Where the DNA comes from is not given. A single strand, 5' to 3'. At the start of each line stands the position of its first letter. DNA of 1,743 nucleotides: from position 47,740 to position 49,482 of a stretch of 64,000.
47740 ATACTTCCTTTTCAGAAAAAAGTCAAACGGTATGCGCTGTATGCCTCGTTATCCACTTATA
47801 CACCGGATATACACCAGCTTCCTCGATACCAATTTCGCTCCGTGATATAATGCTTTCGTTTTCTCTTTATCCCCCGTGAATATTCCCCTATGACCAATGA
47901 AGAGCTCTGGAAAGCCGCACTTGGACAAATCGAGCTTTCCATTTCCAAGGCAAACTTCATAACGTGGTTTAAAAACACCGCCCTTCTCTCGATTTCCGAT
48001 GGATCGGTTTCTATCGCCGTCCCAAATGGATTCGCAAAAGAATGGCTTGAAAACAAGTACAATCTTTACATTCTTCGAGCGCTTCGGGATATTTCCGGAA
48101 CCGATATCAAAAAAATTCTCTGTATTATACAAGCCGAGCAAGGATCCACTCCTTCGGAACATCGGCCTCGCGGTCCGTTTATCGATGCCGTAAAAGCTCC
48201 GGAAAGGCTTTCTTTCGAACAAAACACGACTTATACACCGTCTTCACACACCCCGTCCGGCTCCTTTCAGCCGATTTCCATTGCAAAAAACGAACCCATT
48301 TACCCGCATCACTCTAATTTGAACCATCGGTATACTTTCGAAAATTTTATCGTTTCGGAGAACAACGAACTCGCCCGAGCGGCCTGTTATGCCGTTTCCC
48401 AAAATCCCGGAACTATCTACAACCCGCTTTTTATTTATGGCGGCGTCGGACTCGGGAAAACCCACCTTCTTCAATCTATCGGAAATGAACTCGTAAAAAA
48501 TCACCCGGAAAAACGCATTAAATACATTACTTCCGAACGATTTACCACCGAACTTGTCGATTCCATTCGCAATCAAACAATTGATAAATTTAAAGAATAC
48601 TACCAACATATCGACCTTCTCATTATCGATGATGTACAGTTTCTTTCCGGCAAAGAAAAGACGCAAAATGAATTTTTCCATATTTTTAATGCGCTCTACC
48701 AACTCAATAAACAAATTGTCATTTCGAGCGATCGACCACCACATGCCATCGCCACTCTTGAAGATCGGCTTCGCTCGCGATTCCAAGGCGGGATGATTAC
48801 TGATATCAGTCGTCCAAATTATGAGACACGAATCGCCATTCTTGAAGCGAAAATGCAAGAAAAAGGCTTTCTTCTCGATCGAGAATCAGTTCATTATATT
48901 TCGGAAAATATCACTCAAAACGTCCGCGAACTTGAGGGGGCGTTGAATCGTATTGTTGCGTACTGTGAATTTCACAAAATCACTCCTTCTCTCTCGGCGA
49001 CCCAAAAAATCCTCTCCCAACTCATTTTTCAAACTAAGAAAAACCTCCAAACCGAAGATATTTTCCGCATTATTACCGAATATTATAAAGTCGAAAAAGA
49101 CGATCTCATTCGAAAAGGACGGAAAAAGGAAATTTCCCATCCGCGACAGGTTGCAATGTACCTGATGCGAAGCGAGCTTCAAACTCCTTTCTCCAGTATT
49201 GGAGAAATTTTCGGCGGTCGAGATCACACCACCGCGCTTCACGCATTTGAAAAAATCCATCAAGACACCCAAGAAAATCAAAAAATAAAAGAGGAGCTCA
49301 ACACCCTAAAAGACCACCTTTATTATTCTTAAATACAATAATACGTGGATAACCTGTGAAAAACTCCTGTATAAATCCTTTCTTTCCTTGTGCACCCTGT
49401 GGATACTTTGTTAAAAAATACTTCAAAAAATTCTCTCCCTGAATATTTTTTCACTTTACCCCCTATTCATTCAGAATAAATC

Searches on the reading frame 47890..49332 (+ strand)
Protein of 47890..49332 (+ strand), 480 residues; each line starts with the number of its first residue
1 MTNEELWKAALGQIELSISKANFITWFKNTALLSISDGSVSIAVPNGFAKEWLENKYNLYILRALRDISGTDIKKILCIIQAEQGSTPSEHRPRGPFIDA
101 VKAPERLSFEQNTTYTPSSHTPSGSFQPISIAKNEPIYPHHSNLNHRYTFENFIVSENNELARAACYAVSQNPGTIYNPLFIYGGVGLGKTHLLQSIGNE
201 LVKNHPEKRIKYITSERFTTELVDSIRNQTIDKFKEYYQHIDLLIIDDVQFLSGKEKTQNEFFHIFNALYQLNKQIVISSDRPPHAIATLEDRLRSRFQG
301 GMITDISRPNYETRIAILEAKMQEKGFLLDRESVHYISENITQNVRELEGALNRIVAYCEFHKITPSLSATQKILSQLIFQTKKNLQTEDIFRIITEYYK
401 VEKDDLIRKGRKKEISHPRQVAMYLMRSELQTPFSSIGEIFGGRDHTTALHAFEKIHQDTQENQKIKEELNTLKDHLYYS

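Call 6: search_protein_families(library=pfam, proteins=[window:47890-49332:+])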
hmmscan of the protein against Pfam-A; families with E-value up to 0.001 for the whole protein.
window:47890-49332:+ (480 aa): 8 families
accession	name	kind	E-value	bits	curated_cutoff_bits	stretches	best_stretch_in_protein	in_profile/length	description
PF00308.24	Bac_DnaA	-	2.1e-70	236.5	23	1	144-305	1-162/162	Bacterial DnaA ATPAse domain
PF08299.17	Bac_DnaA_C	-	1.9e-24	85.9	31.5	1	389-456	2-69/69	Bacterial dnaA protein helix-turn-helix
PF11638.13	DnaA_N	-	1e-13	51.2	24.6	1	4-66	1-64/65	DnaA N-terminal domain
PF01695.23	IstB_IS21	-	2e-09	37.7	24.1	1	181-283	96-195/238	IstB-like ATP binding protein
PF13401.12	AAA_22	-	2e-05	25.4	27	0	180-207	8-33/130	AAA domain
PF00004.35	AAA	-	2.1e-05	25.4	21.2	1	181-294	2-123/131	ATPase family associated with various cellular activities (AAA)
PF13173.12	AAA_14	-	3.9e-05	24.1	27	1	179-264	4-86/129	AAA domain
PF01637.24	ATPase_2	-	4.2e-05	23.9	33.2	1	177-281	20-117/225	ATPase domain predominantly from Archaea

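Call 8: find_encoding_contigs(protein=window:47890-49332:+, flank=2000, max_places=4)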
Protein window:47890-49332:+ (480 aa): 2 contigs read that carry it; 1 place shown.
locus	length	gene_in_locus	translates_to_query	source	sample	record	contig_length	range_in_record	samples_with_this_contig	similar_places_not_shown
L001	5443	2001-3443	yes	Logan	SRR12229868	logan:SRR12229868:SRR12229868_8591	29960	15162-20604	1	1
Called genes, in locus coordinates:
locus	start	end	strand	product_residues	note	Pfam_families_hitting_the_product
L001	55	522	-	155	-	PF01424:R3H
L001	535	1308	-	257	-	PF02096:60KD_IMP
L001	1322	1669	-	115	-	PF00825:Ribonuclease_P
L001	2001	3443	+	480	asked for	PF11638:DnaA_N, PF00308:Bac_DnaA, PF01695:IstB_IS21, PF00004:AAA (faint), PF13401:AAA_22 (faint), PF08299:Bac_DnaA_C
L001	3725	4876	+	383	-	PF00712:DNA_pol3_beta, PF02767:DNA_pol3_beta_2, PF02768:DNA_pol3_beta_3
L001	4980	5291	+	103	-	PF05258:DciA (weak)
